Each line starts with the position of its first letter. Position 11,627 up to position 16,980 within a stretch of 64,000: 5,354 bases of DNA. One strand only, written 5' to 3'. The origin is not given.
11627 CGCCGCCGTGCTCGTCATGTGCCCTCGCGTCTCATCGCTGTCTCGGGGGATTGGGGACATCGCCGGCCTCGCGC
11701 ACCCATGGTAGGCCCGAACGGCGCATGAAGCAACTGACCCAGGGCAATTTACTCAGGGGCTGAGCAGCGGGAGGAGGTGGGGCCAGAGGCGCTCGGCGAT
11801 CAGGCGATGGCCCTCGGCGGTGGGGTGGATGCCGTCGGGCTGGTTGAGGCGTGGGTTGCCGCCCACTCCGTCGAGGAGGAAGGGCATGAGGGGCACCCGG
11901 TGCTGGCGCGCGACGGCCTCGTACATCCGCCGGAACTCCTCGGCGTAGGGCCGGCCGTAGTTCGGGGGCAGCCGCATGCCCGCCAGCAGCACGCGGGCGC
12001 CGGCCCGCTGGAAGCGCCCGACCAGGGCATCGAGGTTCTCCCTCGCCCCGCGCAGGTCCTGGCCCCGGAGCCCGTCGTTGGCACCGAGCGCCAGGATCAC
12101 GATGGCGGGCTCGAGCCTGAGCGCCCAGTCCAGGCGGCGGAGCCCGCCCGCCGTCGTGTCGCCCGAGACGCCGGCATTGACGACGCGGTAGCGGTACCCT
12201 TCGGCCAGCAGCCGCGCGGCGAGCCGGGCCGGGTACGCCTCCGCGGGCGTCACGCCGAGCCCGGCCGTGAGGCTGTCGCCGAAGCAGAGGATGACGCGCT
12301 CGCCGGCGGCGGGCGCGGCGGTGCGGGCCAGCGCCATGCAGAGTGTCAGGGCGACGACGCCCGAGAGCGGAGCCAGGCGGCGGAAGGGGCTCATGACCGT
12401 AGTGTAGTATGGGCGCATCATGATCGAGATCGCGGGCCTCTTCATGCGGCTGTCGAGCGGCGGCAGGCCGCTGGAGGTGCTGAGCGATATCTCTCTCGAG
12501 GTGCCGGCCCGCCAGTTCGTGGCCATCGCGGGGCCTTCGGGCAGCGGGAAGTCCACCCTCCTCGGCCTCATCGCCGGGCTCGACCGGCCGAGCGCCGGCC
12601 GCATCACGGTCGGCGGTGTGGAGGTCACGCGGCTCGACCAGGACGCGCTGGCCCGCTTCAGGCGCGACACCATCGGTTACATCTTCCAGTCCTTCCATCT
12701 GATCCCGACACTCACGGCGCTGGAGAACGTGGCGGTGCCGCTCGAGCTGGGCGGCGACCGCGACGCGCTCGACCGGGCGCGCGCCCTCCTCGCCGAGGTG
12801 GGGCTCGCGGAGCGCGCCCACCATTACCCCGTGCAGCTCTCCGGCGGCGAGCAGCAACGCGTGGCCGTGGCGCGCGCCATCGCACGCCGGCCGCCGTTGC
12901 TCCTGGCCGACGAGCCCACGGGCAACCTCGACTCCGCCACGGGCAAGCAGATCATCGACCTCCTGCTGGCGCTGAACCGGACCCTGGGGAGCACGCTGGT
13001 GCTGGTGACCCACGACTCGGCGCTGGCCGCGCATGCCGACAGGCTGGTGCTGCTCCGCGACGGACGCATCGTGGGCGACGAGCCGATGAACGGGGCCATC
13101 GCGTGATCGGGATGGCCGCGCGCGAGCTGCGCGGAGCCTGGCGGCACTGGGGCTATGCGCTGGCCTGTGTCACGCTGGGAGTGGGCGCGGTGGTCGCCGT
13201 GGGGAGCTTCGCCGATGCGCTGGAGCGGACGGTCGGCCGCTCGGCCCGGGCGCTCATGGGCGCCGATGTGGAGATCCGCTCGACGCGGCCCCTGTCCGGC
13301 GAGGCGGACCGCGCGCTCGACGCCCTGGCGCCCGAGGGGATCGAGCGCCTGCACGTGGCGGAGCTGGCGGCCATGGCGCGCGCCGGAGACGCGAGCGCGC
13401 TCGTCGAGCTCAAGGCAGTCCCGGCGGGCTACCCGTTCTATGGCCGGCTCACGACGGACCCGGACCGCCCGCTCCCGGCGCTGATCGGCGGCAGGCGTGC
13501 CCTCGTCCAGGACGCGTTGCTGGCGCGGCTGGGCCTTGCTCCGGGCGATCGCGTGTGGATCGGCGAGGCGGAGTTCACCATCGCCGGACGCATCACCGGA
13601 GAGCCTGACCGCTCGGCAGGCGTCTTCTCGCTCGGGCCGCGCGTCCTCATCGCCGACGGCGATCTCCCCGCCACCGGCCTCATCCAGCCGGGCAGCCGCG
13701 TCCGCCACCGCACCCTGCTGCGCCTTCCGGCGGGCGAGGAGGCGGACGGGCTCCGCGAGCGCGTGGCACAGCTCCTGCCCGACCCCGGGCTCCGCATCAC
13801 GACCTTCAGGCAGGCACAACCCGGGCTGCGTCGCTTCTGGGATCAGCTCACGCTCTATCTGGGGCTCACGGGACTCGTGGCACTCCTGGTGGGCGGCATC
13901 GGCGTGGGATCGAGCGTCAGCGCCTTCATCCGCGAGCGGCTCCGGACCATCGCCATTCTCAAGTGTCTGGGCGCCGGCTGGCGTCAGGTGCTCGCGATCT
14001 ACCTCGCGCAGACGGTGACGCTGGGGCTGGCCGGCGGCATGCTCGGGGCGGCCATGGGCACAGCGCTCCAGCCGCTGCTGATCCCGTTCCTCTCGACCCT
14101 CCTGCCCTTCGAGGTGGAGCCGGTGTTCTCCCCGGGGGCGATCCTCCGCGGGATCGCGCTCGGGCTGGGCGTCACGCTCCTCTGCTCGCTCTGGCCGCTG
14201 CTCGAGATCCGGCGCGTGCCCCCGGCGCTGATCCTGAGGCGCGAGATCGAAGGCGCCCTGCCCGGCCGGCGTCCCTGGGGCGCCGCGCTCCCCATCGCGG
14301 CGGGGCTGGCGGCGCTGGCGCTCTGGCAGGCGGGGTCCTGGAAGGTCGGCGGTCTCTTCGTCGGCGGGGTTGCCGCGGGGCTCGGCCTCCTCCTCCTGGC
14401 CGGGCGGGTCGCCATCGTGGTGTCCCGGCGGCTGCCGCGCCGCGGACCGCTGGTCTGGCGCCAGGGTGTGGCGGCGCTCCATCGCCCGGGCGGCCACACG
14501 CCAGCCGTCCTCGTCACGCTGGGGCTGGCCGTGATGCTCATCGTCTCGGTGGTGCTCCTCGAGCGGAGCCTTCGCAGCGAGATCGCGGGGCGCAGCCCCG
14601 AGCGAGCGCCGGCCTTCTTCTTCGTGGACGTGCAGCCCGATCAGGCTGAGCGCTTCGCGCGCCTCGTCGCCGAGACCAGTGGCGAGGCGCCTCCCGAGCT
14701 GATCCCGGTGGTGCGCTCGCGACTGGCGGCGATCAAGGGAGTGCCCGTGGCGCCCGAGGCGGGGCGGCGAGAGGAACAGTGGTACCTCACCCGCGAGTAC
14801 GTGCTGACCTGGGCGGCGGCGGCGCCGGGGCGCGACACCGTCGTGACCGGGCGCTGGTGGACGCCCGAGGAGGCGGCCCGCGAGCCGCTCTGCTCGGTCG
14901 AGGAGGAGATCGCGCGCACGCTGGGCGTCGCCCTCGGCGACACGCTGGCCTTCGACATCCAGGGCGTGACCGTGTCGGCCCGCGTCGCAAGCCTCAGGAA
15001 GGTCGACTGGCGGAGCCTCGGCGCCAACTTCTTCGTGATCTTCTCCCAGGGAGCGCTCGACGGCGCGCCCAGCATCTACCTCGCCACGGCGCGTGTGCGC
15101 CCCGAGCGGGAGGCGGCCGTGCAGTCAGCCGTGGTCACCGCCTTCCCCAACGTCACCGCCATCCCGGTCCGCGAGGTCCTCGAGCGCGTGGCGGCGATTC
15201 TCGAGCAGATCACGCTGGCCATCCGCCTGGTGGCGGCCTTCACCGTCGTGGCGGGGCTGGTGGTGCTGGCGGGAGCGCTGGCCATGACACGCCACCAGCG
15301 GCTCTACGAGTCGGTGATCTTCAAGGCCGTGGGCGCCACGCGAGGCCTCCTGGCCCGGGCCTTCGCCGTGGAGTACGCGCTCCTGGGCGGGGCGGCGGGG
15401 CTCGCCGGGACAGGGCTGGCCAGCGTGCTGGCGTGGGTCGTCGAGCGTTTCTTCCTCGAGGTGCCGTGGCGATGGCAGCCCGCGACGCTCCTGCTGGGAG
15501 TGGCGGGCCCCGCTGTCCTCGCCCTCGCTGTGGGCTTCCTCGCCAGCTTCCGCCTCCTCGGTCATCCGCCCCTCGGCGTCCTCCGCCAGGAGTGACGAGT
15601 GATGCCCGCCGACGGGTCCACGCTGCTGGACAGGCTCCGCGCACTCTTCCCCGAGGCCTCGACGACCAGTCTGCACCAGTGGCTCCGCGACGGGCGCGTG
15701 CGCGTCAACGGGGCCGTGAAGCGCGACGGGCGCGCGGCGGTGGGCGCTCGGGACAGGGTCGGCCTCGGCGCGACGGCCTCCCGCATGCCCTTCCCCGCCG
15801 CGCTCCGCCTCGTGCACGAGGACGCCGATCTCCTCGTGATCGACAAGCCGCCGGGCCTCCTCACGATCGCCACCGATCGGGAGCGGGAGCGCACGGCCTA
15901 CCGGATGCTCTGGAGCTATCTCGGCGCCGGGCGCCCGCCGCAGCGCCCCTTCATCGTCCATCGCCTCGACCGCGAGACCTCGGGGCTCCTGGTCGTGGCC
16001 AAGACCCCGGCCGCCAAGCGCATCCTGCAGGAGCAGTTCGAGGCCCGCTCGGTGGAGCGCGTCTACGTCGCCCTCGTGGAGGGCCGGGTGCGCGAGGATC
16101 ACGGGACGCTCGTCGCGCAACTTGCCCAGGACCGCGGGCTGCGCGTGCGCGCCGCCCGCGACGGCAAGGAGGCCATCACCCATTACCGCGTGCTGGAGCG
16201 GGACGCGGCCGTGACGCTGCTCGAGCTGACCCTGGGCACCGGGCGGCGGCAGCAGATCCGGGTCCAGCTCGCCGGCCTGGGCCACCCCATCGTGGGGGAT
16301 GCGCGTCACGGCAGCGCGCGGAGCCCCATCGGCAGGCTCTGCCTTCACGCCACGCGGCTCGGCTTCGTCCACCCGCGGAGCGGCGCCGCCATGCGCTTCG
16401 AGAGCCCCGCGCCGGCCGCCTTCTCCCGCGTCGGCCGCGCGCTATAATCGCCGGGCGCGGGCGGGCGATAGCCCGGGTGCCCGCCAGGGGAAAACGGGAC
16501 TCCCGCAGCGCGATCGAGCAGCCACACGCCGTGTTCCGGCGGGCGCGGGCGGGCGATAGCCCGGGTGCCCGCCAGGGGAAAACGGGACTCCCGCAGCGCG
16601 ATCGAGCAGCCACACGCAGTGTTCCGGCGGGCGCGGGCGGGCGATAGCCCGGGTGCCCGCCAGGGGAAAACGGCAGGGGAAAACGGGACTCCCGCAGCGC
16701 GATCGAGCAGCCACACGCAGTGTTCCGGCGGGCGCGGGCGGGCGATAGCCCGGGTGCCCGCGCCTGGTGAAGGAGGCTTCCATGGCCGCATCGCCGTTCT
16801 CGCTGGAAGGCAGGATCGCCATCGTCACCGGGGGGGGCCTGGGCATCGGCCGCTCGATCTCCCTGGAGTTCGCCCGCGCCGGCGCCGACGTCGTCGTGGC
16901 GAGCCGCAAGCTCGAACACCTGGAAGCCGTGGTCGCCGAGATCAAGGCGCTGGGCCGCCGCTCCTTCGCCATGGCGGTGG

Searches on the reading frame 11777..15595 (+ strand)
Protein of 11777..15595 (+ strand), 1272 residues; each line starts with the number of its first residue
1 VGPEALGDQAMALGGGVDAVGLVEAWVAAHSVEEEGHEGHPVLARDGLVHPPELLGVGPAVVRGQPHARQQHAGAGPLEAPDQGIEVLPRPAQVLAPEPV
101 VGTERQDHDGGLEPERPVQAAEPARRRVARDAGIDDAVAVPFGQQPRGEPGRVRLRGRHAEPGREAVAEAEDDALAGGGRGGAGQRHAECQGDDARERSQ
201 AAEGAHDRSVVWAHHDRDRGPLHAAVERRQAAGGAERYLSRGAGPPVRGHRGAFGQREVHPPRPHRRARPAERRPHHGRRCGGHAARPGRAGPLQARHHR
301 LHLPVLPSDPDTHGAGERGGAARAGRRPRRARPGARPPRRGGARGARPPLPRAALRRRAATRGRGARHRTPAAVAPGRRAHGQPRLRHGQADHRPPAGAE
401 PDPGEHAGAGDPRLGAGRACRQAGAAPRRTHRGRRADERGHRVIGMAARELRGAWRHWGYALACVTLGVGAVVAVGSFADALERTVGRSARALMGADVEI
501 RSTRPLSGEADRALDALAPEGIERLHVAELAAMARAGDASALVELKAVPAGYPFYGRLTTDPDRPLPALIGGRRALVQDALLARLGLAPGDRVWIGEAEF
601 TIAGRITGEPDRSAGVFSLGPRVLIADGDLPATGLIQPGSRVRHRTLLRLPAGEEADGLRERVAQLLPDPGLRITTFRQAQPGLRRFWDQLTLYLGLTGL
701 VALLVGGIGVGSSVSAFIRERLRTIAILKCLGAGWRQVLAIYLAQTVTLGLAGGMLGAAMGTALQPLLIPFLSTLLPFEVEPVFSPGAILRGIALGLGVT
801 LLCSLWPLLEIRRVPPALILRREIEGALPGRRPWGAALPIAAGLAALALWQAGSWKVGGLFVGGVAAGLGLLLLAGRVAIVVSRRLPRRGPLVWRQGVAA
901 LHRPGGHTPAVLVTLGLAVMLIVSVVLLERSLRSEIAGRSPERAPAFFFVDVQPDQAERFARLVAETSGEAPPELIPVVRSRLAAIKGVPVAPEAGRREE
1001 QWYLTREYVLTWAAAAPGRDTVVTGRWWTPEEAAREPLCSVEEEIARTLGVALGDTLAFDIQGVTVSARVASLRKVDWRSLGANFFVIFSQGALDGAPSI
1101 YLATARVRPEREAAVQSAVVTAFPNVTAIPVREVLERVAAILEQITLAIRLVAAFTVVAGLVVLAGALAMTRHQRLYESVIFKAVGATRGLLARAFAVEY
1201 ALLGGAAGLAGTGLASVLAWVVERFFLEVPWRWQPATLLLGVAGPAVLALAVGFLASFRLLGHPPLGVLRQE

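Call 52: search_protein_families(library=pfam, proteins=[window:11777-15595:+], max_evalue=0.00001)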
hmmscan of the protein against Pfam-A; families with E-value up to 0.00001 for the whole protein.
window:11777-15595:+ (1272 aa): 2 families
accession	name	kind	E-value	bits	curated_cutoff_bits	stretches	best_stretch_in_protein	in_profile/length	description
PF02687.27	FtsX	-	6.3e-28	97.7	25.5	2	699-816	4-120/120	FtsX-like permease C-terminal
PF12704.14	MacB_PCD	-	2.4e-13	51.3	27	1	462-665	5-206/207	MacB-like periplasmic core domain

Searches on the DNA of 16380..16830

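Call 7: search_rna_families(source=window, start=16380, end=16830, threshold=evalue, max_evalue=10, show_alignments=3)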
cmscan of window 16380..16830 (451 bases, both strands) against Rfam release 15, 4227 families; matches with E-value up to 10: 3.
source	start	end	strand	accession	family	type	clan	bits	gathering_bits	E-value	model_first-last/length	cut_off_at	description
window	16564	16632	-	RF02796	Pab160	Gene; snRNA; snoRNA; HACA-box;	-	19.4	47.4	1.2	1-68/68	no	Pab160 RNA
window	16476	16544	-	RF02796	Pab160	Gene; snRNA; snoRNA; HACA-box;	-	18.4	47.4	2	1-68/68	no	Pab160 RNA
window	16395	16453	+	RF02136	HTT-AS1_3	Gene; lncRNA;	-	13.3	70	4.3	1-60/60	no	HTT antisense RNA 1 conserved region 3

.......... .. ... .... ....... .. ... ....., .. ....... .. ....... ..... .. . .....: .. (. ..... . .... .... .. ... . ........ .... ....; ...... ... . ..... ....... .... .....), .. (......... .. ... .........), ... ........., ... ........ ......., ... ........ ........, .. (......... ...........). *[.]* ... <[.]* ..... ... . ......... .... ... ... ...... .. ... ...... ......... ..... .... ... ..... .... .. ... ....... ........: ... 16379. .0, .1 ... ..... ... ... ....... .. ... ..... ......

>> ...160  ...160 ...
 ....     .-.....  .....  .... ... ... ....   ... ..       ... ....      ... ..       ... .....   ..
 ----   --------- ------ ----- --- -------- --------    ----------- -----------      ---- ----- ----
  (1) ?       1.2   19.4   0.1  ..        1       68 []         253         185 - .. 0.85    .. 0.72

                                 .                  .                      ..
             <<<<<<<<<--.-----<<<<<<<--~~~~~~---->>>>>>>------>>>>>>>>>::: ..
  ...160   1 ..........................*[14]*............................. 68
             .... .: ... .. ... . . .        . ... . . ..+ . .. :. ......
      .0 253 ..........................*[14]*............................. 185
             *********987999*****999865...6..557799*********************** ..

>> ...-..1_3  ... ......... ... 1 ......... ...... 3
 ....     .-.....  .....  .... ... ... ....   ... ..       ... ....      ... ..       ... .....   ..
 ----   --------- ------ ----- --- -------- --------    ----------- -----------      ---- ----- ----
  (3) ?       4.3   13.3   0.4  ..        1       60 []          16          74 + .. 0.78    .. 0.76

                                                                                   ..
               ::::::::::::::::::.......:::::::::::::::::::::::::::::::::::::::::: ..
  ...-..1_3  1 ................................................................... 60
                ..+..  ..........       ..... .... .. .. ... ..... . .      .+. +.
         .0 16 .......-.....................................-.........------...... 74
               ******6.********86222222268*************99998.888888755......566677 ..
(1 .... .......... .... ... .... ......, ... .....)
